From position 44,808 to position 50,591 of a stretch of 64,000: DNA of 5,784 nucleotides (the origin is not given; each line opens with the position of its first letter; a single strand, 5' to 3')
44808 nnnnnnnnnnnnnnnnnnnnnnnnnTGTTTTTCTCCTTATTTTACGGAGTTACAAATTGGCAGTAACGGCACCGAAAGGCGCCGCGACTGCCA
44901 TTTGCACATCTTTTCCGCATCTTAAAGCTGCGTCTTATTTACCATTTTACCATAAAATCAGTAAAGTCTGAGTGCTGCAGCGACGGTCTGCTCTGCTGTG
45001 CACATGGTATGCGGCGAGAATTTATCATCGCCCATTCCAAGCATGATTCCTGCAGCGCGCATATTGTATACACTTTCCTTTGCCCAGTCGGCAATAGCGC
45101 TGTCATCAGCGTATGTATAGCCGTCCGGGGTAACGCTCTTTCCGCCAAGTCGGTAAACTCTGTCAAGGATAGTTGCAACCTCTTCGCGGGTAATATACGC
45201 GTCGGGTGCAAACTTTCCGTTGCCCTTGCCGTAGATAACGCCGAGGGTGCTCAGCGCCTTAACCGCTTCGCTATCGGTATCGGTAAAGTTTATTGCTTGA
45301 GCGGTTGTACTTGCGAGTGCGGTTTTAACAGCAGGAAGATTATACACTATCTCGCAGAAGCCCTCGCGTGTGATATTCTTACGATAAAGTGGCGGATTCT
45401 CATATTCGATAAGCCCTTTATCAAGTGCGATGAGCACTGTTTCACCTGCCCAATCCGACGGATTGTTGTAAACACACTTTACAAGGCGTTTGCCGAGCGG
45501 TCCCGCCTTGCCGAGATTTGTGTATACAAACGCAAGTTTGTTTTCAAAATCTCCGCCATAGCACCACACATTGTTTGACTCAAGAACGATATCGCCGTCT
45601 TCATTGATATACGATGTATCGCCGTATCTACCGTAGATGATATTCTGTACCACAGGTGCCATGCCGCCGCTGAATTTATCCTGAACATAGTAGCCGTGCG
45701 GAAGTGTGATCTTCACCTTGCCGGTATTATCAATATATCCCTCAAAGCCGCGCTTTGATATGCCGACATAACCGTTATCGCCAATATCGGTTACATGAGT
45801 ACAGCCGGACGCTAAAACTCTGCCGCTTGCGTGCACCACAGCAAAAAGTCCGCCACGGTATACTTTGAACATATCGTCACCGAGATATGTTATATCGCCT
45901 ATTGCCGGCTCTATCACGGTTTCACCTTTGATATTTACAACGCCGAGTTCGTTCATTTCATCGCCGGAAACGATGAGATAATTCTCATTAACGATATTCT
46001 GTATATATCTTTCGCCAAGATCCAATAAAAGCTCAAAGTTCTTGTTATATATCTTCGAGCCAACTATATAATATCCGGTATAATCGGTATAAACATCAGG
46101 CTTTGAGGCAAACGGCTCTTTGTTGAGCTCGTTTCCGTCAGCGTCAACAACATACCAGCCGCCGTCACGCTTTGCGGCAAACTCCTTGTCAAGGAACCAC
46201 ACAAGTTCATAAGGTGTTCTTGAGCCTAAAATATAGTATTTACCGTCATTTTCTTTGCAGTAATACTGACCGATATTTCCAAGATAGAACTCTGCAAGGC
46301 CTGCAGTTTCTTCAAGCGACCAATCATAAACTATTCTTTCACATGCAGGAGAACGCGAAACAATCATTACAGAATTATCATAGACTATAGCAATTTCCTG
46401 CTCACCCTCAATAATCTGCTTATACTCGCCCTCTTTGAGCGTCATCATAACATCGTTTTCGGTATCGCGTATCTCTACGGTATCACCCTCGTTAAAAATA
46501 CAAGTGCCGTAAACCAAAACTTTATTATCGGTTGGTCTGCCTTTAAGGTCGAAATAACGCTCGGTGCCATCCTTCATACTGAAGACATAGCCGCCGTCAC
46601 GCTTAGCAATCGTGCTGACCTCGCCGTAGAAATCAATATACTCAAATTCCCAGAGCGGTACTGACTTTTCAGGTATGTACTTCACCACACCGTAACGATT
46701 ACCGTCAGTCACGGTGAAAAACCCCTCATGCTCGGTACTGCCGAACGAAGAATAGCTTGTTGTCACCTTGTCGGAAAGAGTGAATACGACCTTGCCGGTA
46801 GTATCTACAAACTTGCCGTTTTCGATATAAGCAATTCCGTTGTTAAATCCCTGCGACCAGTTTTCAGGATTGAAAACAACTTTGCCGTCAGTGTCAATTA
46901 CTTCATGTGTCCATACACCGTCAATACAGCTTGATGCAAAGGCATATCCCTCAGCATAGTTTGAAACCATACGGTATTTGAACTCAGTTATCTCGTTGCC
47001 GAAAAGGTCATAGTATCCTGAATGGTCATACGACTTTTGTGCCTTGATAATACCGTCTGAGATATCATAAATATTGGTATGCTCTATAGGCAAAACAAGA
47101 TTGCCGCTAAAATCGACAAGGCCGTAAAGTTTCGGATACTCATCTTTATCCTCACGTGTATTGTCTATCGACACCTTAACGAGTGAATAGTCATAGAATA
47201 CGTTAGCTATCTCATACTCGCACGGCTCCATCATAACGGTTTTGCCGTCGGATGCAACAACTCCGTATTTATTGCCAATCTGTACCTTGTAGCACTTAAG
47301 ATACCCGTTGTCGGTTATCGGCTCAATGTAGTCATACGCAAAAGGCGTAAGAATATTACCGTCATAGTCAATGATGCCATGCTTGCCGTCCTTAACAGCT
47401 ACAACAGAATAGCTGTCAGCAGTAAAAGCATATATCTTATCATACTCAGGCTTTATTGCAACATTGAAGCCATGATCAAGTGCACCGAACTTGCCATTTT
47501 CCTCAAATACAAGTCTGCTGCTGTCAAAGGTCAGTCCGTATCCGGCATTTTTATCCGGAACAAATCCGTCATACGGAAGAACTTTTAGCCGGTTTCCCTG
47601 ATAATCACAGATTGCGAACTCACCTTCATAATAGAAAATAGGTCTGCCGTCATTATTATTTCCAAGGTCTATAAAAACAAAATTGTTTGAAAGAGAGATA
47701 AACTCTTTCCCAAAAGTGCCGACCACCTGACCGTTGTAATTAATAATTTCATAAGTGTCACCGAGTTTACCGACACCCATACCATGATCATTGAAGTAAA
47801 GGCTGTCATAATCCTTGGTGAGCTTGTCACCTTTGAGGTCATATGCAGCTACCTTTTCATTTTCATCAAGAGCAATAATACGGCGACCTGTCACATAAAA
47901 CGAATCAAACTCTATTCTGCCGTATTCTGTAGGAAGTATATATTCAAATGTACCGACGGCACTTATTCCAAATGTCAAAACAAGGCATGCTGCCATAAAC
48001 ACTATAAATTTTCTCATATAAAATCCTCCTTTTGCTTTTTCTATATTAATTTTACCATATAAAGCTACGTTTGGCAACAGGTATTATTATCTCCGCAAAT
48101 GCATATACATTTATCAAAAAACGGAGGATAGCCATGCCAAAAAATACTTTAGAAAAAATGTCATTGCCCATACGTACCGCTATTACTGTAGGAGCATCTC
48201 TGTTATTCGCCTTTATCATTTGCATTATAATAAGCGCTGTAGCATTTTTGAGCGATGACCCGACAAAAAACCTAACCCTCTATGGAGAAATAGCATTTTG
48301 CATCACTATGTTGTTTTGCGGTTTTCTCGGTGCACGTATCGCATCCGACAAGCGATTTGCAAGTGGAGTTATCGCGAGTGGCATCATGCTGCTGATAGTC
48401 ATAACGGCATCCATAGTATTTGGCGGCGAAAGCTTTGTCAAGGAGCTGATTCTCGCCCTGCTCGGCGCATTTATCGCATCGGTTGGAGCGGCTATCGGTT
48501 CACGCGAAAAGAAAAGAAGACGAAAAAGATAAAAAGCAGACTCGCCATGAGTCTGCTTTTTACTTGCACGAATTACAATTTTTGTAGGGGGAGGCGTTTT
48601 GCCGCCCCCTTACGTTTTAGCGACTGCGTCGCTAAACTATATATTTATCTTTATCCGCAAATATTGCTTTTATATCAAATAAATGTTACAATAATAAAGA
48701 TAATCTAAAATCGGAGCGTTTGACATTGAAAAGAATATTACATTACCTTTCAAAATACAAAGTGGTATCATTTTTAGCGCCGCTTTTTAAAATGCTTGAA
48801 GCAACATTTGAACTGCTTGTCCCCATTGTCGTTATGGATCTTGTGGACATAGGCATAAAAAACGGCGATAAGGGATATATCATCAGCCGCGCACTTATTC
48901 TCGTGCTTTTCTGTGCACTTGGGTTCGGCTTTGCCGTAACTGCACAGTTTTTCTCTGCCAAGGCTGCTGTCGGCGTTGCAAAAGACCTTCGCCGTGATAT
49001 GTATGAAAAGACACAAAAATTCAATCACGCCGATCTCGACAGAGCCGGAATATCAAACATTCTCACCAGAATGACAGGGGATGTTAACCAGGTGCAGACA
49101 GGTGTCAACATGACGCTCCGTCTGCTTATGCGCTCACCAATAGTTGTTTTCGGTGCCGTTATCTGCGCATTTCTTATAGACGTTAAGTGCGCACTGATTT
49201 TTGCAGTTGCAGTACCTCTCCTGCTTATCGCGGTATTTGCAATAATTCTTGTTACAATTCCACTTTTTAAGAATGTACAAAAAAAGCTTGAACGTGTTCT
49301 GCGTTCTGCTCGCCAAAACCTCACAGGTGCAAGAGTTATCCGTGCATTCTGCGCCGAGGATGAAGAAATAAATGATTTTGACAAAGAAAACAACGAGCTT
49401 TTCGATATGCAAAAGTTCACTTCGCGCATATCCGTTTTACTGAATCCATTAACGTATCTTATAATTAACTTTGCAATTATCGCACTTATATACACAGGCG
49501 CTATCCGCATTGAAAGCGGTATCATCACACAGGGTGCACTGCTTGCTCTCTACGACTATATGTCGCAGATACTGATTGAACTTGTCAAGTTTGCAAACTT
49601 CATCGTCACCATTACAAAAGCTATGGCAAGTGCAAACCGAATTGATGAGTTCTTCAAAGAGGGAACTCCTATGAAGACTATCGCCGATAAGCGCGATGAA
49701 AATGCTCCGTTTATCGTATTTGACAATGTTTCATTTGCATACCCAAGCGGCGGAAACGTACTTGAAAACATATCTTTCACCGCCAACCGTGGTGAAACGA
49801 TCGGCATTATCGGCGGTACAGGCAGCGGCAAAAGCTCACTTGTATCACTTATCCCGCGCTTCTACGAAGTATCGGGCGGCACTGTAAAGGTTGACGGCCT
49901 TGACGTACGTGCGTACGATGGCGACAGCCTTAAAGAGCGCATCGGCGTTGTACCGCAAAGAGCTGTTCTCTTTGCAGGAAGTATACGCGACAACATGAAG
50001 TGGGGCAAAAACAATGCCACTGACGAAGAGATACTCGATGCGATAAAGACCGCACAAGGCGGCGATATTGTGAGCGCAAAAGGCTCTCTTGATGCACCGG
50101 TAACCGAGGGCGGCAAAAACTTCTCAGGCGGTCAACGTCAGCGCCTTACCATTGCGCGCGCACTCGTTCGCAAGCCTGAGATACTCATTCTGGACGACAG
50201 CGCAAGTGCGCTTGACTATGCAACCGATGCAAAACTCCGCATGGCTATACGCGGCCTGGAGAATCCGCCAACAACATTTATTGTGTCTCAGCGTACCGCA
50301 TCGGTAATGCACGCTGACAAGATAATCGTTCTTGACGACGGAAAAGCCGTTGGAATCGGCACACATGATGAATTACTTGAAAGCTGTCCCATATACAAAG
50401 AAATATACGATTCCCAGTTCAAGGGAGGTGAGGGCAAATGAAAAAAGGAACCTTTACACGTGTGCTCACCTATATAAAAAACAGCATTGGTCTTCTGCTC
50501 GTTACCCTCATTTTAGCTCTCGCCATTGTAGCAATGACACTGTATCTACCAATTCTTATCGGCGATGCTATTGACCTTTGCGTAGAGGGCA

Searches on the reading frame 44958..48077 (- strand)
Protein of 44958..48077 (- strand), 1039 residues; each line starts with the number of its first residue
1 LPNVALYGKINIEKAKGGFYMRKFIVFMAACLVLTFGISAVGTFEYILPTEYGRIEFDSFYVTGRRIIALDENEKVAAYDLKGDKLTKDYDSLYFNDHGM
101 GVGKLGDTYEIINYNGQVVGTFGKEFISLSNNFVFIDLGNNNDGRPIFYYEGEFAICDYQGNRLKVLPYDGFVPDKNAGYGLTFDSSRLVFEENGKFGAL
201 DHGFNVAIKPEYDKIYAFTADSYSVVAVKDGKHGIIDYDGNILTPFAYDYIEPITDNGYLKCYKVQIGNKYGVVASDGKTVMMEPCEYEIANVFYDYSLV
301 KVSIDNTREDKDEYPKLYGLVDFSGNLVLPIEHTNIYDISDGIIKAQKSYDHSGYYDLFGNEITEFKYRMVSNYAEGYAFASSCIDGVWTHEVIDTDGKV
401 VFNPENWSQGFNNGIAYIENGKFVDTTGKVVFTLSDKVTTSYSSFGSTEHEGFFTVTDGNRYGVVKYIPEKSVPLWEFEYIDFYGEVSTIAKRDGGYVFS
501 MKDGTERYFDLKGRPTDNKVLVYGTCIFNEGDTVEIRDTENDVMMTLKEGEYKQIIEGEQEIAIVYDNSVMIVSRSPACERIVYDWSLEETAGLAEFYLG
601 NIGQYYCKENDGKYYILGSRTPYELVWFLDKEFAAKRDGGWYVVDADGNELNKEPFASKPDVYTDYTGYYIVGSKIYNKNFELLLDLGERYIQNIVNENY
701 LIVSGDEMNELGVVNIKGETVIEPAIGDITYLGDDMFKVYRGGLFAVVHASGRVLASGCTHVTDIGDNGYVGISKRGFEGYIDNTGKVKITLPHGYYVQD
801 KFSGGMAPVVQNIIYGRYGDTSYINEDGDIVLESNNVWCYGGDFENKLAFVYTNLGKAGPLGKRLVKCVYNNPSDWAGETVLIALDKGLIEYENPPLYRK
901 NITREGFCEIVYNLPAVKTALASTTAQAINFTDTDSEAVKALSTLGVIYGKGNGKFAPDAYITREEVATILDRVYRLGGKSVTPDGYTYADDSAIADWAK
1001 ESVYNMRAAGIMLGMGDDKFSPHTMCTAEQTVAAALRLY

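Call 37: search_protein_families(library=pfam, proteins=[window:44958-48077:-], max_evalue=0.001)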
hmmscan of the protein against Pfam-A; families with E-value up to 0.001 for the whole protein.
window:44958-48077:- (1039 aa): 2 families
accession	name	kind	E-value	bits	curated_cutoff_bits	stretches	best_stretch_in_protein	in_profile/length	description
PF00395.25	SLH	-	4e-17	62.3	20.8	2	937-968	13-44/44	S-layer homology domain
PF14903.11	WG_beta_rep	-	1.3e-16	60.8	25.6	1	234-271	2-35/35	WG containing repeat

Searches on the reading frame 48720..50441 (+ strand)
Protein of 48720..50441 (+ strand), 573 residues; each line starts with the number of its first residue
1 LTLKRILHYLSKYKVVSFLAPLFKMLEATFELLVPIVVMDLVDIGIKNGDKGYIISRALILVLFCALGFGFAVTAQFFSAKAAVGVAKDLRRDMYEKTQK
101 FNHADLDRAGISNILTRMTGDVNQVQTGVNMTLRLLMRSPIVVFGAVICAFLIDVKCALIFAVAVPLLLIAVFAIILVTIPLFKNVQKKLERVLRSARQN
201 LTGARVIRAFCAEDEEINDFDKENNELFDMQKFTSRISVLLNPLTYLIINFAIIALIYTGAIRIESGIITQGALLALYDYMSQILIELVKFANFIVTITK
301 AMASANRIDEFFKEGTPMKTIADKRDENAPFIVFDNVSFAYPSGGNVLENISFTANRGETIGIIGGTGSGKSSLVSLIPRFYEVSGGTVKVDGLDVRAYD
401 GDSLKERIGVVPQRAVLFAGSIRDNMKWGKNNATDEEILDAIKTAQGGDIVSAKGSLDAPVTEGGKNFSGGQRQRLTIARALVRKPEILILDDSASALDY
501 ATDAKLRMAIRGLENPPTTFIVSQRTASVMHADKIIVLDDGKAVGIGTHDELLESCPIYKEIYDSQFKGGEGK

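Call 69: search_protein_families(library=pfam, proteins=[window:48720-50441:+], max_evalue=0.1)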
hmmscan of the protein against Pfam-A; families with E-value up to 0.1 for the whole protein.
window:48720-50441:+ (573 aa): 5 families
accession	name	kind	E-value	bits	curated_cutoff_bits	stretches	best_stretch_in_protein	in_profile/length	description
PF00664.28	ABC_membrane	-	5.9e-39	134.8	28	1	18-284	2-270/274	ABC transporter transmembrane region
PF00005.33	ABC_tran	-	1.6e-29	103.7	25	1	348-494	1-135/137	ABC transporter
PF02463.25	SMC_N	-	0.014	15.2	40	1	467-537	136-210/220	RecF/RecN/SMC N terminal domain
PF01935.23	DUF87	-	0.035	14.6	23.2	0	361-378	26-43/220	Helicase HerA, central domain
PF03308.22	MeaB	-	0.096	12.1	23.1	0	346-391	21-66/273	Methylmalonyl Co-A mutase-associated GTPase MeaB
